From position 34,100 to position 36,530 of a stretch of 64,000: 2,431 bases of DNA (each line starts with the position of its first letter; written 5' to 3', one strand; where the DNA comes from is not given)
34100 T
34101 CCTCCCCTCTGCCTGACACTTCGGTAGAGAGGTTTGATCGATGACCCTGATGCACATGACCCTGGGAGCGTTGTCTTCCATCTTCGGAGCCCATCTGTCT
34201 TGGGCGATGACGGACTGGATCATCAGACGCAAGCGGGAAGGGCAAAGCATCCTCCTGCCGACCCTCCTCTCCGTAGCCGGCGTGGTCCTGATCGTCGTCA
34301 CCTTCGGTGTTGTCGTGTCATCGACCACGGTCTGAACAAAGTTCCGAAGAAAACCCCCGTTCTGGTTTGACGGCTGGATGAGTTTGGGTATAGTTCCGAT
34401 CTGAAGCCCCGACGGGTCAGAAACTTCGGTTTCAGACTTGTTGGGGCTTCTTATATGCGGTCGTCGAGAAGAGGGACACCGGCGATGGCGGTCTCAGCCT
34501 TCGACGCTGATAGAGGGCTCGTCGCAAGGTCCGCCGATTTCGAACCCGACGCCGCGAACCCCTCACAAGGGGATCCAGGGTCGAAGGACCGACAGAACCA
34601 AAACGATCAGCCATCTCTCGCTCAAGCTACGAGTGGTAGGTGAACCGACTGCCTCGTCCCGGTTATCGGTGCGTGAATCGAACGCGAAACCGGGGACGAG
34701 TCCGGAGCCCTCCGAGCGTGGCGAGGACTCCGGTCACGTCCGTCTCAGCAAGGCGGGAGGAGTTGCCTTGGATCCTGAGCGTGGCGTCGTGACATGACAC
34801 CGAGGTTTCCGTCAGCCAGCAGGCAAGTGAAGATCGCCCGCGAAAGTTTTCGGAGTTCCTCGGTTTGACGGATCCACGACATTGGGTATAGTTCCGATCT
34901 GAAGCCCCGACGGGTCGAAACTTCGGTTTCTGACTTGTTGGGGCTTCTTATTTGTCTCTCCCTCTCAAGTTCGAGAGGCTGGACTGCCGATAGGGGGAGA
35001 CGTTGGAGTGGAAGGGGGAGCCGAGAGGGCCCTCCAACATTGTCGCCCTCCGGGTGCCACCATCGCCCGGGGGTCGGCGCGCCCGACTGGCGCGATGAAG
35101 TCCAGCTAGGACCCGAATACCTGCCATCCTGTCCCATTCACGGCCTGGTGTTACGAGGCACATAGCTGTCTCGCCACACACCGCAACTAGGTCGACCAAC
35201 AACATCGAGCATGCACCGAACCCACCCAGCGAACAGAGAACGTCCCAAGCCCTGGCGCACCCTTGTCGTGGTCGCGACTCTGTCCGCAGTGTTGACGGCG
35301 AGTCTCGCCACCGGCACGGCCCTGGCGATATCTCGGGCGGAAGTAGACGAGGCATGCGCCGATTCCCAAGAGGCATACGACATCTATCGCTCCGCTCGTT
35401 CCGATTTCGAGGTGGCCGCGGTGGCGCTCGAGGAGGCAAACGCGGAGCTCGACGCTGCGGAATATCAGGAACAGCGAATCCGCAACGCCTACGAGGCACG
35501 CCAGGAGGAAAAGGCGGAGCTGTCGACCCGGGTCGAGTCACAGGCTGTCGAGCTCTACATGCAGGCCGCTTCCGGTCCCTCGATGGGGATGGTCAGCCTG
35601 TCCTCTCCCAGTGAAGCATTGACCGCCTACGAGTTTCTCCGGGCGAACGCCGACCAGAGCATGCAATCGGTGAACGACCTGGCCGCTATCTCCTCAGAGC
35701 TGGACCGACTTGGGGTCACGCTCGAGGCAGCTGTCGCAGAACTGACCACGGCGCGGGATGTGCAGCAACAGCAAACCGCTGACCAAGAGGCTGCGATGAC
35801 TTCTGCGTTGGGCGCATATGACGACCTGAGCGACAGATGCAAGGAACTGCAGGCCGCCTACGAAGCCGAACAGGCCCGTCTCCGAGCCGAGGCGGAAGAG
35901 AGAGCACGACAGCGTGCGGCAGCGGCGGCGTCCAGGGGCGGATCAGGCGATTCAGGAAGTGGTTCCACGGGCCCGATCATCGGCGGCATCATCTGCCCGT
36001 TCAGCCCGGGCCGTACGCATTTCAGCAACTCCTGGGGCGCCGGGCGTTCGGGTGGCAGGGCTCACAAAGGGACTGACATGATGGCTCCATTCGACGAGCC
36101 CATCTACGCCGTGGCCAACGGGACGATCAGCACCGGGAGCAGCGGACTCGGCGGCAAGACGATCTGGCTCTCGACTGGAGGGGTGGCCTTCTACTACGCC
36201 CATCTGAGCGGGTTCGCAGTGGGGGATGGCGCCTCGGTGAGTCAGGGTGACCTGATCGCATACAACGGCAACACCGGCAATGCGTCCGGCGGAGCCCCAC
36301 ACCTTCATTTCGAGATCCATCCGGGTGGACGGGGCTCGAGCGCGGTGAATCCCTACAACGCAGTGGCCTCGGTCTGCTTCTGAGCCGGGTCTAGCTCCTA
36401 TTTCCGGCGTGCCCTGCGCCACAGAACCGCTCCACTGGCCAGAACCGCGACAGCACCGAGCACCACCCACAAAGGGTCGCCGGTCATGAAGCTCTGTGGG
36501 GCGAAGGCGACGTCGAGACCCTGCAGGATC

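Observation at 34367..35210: Tandem duplicated promoter plus 5' stem-loop modules driving long structured leaders upstream of an M23 cell-wall peptidase: candidate c-di-AMP (ydaO-class) riboswitch or novel sRNA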

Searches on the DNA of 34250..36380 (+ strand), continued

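Call 41: search_with_rna_model(model_id=R1, sources=[L031, L032], max_evalue=1, filters=off, show_alignments=3)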
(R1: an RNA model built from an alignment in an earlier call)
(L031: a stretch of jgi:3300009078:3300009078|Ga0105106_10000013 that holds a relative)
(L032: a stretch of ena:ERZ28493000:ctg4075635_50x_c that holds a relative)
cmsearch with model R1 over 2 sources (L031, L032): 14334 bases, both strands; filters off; matches with E-value up to 1: 3.
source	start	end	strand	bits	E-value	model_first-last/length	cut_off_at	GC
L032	913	955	-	11.7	0.13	1-59/59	no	0.67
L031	6914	6964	-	11.1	0.18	1-59/59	no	0.63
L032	920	962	+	9.7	0.48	1-59/59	no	0.67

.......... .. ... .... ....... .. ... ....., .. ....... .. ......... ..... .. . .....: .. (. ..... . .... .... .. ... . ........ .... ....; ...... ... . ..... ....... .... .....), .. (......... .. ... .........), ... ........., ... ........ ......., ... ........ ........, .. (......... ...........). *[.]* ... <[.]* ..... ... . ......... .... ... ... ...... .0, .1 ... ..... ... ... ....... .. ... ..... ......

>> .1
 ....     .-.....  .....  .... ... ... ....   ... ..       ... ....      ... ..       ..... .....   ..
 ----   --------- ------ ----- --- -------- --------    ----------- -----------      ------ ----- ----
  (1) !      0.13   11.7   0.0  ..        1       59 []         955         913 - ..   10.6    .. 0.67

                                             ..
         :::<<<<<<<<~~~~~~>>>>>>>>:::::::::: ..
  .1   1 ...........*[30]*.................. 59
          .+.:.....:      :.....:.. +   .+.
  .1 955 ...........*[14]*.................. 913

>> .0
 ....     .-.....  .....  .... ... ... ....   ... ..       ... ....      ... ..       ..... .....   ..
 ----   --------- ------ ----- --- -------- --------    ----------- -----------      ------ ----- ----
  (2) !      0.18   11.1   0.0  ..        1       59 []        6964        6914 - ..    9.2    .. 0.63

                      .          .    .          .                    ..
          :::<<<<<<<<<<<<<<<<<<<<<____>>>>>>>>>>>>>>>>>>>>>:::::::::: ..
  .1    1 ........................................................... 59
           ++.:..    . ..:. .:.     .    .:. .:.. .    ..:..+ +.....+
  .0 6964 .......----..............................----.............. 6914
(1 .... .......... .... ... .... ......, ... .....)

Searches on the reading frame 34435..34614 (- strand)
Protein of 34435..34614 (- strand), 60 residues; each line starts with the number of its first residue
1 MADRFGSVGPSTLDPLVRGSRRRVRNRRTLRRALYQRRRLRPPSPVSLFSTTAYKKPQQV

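Call 60: search_protein_families(library=pfam, proteins=[window:34435-34614:-], max_evalue=0.01)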
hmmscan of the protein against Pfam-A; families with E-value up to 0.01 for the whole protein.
seq(60 aa): 0 families

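Call 61: find_homologous_proteins(query=window:34435-34614:-, max_evalue=0.001)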
Query seq(60 aa): no candidate shares three 5-residue words with the query. No homologue found.

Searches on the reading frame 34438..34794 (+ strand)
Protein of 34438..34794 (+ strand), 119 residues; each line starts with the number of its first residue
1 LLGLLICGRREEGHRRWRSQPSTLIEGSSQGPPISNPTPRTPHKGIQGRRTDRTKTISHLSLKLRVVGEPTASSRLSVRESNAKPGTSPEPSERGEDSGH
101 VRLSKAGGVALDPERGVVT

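Call 12: search_protein_families(library=pfam, proteins=[window:34438-34794:+], max_evalue=0.01)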
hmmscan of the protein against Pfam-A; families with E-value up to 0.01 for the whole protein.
window:34438-34794:+ (119 aa): 0 families
